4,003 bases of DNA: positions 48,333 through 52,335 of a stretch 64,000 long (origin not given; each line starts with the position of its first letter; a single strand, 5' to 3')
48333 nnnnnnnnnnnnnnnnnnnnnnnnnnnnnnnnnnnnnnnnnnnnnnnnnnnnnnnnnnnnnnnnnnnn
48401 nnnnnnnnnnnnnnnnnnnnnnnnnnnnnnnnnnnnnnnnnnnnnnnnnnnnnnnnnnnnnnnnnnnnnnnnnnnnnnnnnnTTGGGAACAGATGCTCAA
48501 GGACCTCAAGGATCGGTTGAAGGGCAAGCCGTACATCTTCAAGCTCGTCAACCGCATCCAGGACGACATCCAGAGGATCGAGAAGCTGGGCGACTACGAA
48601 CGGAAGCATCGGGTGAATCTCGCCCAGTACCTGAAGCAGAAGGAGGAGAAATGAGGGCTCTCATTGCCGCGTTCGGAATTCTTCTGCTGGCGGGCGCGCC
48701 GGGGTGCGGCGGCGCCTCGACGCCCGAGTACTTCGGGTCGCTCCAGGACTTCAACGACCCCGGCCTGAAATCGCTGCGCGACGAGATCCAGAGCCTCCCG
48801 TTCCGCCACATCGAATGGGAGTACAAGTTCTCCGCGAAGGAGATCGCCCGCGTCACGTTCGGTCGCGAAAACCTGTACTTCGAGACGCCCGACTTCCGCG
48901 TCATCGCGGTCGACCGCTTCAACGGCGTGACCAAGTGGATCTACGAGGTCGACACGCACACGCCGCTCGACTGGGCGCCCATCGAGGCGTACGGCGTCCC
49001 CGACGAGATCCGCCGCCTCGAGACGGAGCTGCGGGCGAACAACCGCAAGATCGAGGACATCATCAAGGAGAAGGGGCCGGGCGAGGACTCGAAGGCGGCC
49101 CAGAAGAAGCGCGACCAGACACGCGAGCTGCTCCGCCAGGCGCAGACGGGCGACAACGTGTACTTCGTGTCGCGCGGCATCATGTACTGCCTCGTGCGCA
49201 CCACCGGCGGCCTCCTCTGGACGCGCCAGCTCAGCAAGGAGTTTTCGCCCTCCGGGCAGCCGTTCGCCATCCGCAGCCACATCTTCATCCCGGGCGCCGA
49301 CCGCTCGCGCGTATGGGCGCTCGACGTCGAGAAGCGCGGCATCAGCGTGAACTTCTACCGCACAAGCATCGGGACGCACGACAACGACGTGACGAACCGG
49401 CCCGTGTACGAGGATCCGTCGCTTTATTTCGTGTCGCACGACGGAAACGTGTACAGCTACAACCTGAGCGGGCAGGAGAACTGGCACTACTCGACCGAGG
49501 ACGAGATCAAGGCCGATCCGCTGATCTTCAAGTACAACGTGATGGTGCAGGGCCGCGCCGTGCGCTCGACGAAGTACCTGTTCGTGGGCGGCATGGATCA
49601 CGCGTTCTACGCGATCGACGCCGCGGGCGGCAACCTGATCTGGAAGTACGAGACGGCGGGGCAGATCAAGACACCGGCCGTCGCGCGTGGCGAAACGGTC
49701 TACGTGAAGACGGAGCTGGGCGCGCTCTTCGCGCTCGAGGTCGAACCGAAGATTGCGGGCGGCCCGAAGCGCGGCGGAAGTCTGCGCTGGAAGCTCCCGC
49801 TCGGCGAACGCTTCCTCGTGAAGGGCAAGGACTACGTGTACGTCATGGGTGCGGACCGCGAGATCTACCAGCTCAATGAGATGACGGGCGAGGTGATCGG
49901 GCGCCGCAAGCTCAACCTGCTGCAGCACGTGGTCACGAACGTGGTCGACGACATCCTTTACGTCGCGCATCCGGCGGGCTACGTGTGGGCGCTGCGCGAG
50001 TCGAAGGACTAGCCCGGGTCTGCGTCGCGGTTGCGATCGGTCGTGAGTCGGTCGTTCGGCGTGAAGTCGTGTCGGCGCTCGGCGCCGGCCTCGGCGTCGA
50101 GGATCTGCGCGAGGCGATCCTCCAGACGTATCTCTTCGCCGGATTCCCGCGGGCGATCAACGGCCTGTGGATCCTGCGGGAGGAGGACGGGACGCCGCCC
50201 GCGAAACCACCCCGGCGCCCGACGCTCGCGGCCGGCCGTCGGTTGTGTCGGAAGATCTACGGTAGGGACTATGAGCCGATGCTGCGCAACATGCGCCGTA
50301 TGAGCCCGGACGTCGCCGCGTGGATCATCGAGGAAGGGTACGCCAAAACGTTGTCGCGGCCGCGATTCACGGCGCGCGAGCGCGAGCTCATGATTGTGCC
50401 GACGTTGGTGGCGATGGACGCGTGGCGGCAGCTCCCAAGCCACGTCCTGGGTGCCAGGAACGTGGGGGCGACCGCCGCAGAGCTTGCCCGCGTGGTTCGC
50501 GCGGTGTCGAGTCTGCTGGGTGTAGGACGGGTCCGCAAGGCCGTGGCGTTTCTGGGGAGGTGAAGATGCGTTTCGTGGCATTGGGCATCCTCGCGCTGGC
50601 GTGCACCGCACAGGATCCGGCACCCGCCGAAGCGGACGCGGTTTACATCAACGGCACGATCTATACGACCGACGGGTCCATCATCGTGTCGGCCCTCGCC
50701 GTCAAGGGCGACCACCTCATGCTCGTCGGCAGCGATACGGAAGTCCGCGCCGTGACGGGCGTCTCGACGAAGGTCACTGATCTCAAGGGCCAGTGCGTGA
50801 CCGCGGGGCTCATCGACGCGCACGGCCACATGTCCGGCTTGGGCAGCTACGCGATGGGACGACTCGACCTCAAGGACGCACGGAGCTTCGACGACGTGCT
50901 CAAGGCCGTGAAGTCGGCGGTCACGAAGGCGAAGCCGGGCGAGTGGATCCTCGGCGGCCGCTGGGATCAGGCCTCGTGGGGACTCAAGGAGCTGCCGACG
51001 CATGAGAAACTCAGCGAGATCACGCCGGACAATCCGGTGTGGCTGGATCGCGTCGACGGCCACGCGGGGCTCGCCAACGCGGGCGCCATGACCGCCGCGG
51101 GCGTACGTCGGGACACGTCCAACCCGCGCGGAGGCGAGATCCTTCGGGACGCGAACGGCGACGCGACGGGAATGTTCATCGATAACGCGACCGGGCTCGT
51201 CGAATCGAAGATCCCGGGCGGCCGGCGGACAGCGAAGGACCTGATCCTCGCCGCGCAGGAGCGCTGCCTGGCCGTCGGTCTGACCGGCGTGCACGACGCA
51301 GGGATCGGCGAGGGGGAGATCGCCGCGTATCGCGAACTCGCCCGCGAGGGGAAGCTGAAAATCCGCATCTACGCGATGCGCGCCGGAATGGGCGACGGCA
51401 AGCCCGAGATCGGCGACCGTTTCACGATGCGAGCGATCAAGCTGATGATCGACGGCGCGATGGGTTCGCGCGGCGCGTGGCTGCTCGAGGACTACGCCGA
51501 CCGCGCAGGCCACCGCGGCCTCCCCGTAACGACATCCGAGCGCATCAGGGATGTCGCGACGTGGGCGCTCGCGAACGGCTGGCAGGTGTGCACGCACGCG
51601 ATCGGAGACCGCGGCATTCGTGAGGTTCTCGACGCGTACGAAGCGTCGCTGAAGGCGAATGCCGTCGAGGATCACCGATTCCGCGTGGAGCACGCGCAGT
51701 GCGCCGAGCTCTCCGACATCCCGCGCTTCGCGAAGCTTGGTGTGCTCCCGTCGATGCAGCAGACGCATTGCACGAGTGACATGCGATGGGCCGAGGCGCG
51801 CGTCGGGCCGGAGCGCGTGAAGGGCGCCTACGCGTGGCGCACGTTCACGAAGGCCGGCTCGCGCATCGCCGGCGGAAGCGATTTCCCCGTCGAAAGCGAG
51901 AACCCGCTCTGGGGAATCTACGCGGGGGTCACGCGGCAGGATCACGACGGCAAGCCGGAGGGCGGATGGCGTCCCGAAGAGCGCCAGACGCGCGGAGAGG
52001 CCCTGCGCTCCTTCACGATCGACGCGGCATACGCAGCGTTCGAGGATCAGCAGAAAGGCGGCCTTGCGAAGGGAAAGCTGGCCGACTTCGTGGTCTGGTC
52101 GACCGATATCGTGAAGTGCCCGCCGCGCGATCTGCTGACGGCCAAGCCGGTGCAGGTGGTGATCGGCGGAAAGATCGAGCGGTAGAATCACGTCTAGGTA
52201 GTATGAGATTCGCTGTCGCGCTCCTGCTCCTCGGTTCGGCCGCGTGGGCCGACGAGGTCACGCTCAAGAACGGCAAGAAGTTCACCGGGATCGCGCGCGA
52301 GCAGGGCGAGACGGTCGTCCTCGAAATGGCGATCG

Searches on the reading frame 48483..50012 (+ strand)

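Call 54: search_protein_families(library=pfam, proteins=[window:48483-50012:+], max_evalue=0.001)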
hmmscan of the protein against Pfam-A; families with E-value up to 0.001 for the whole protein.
window:48483-50012:+ (509 aa): 4 families
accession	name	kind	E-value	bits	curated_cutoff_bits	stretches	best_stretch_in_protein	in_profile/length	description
PF13360.13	PQQ_2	-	5.7e-23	82.2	27.6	2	320-419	2-89/233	Outer membrane protein assembly factor BamB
PF13570.13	Beta-prop_ACSF4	-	7e-19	68.8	133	2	361-478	59-174/329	Beta-alanine-activating enzyme, beta-propeller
PF01011.28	PQQ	-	1.6e-07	30.9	26.7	0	300-397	46-148/595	Glucose/ethanol/alcohol dehydrogenase, beta-propeller domain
PF25292.1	Beta-prop_CGLA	-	7.6e-05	22.8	26.8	1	318-383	51-107/316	Lambda-carrageenase beta-propeller domain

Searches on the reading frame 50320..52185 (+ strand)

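Call 54: search_protein_families(library=pfam, proteins=[window:50320-52185:+], max_evalue=0.001)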
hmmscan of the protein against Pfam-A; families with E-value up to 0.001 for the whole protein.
window:50320-52185:+ (621 aa): 2 families
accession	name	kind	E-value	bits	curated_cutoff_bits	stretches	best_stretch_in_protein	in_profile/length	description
PF07969.17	Amidohydro_3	-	1.6e-104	351.5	29.7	1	151-619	1-470/472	Amidohydrolase family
PF01979.26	Amidohydro_1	-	2.7e-09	37.2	25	1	397-619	125-344/345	Amidohydrolase family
